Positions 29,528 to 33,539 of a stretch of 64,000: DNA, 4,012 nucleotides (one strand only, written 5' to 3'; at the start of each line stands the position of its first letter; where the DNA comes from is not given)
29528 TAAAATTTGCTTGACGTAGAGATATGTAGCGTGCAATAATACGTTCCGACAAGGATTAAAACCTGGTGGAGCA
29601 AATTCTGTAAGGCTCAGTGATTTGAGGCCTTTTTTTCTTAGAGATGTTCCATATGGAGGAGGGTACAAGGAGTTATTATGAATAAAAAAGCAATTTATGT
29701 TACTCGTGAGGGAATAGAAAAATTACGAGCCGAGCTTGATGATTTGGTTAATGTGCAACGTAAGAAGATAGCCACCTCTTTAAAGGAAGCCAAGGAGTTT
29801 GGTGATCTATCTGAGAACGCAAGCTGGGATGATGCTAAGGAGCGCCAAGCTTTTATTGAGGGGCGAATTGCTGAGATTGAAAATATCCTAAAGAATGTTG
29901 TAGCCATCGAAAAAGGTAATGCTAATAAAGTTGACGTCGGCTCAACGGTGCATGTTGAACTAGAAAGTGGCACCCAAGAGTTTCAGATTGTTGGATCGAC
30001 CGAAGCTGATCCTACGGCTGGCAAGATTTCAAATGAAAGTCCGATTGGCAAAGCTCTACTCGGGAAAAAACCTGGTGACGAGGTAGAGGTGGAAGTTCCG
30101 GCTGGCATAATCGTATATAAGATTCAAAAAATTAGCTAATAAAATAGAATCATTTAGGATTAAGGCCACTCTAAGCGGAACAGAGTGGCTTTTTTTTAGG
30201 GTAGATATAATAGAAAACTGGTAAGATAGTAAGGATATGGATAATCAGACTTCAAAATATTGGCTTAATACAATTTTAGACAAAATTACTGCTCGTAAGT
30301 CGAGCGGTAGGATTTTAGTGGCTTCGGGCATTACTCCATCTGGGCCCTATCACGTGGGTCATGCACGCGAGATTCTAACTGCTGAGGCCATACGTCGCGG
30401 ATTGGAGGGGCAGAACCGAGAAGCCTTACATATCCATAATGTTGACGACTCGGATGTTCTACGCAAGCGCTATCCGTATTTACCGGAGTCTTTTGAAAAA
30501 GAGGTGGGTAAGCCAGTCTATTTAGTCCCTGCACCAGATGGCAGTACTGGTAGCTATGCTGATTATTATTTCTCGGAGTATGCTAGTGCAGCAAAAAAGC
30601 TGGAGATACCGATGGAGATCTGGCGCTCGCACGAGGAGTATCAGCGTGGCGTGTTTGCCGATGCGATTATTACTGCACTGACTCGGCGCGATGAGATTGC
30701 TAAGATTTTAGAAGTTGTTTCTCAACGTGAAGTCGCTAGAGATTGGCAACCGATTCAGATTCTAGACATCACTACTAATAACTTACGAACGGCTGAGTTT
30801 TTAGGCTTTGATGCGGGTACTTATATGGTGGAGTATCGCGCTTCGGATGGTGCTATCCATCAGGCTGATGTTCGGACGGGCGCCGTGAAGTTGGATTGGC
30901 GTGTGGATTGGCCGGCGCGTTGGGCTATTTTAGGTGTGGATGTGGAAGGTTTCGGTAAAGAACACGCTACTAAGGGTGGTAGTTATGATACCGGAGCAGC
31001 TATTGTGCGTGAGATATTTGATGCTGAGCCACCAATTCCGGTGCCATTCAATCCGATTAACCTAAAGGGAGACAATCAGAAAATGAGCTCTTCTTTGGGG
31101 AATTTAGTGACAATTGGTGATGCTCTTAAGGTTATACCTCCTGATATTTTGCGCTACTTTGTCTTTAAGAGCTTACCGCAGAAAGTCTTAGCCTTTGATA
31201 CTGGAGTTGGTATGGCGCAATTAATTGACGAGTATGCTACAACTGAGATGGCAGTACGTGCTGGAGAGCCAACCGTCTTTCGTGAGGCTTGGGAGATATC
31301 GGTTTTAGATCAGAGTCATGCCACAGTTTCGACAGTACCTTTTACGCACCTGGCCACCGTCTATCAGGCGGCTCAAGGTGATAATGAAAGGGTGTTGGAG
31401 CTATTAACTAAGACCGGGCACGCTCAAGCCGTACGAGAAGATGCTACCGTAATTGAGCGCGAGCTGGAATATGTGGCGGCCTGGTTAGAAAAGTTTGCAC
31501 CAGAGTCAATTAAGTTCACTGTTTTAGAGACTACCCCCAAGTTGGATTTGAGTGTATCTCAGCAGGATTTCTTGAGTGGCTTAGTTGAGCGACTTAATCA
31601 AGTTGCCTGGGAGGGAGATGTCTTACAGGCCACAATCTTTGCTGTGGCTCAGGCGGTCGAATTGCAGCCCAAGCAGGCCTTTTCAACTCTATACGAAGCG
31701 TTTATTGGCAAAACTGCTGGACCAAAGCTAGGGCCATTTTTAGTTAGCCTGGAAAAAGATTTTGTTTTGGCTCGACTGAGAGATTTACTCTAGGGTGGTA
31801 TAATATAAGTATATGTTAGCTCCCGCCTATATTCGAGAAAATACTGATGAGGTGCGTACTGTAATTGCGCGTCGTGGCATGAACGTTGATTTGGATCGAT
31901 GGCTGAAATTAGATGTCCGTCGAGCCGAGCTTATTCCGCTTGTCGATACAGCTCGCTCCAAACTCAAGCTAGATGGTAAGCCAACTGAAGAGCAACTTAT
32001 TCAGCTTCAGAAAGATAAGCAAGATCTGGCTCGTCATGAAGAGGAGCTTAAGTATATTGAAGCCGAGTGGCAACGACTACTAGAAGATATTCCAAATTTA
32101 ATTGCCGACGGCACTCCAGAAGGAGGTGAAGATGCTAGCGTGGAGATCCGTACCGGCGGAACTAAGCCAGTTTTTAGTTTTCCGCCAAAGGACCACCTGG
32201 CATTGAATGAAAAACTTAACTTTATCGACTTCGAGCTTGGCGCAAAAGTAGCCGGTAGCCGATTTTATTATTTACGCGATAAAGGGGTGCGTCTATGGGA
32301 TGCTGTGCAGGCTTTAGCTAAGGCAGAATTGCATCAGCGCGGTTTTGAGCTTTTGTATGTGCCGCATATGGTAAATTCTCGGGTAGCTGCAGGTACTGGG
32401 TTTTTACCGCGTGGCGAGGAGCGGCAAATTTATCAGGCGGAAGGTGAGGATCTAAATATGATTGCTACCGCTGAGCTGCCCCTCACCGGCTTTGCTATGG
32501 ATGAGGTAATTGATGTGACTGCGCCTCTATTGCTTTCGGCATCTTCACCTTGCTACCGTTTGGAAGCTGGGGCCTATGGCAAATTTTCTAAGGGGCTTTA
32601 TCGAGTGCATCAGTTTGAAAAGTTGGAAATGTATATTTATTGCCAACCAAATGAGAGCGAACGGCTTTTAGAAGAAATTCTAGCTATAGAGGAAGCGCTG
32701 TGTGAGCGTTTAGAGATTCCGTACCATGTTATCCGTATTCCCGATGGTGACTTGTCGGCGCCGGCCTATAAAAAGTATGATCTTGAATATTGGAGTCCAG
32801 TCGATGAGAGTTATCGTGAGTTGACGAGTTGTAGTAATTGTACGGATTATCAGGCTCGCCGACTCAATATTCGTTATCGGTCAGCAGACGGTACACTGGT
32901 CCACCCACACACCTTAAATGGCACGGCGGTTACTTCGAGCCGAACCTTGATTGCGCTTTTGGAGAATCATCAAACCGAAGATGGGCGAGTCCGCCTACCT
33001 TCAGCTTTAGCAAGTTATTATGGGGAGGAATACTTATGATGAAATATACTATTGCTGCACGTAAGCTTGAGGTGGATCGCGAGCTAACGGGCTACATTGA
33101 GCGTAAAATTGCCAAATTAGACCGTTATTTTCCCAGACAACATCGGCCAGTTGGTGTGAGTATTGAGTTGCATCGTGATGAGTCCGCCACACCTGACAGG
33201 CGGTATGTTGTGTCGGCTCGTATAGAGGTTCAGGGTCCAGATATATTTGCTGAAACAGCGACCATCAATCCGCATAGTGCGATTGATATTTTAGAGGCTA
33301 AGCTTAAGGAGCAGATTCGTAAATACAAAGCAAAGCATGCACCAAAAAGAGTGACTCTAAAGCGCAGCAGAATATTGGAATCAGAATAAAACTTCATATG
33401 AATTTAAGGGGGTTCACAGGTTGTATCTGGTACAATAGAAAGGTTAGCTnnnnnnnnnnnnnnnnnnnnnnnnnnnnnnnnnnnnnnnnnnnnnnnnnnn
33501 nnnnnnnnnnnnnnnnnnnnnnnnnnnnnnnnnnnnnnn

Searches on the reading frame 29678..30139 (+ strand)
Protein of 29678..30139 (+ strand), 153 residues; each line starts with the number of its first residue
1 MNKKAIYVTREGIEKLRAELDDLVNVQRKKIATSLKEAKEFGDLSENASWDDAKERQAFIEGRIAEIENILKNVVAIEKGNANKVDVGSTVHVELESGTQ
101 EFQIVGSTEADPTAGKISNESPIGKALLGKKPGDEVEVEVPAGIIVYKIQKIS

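Call 47: search_protein_families(library=pfam, proteins=[window:29678-30139:+], max_evalue=0.00001)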
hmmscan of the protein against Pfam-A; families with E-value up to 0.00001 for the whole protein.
window:29678-30139:+ (153 aa): 2 families
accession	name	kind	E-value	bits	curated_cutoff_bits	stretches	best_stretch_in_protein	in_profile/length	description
PF03449.20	GreA_GreB_N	-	1e-26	93.3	24.5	1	6-74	1-69/71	Transcription elongation factor, N-terminal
PF01272.25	GreA_GreB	-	5.1e-25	87.7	26.9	1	82-153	3-76/77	Transcription elongation factor, GreA/GreB, C-term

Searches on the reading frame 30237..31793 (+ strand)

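Call 47: search_protein_families(library=pfam, proteins=[window:30237-31793:+], max_evalue=0.00001)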
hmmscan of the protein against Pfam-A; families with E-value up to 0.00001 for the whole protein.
window:30237-31793:+ (518 aa): 4 families
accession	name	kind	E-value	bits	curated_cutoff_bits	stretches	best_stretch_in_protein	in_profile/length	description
PF01921.24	tRNA-synt_1f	-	6.8e-95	318.5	27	1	8-343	2-342/360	tRNA synthetases class I (K)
PF01406.26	tRNA-synt_1e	-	8.5e-10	38.9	27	0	277-320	248-291/301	tRNA synthetases class I (C) catalytic domain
PF19269.4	Anticodon_2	-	6.6e-07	30.3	23.6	1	441-517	63-140/141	Anticodon binding domain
PF09334.17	tRNA-synt_1g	-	9.3e-07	28.4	20.1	0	278-315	323-360/391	tRNA synthetases class I (M)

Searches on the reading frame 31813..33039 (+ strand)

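Call 47: search_protein_families(library=pfam, proteins=[window:31813-33039:+], max_evalue=0.00001)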
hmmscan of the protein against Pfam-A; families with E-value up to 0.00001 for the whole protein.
window:31813-33039:+ (408 aa): 2 families
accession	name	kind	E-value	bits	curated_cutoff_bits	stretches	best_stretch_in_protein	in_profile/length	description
PF00587.30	tRNA-synt_2b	-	7.1e-29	101.6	29.3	1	209-386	6-179/179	tRNA synthetase class II core domain (G, H, P, S and T)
PF02403.27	Seryl_tRNA_N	-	8e-09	36.1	28.2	1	1-96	1-107/108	Seryl-tRNA synthetase N-terminal domain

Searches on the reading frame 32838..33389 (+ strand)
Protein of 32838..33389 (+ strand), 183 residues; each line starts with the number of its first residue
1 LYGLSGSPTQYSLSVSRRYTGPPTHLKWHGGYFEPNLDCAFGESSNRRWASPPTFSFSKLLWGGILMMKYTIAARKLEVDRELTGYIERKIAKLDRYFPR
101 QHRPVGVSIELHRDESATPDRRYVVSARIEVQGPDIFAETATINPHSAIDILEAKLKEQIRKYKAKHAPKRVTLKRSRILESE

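Call 64: search_protein_families(library=pfam, proteins=[window:32838-33389:+], max_evalue=0.00001)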
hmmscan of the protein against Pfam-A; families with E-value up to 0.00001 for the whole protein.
window:32838-33389:+ (183 aa): 1 family
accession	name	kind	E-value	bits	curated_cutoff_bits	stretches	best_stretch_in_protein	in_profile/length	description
PF02482.25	Ribosomal_S30AE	-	3.2e-15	57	23.7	1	71-167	2-87/88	Sigma 54 modulation protein / S30EA ribosomal protein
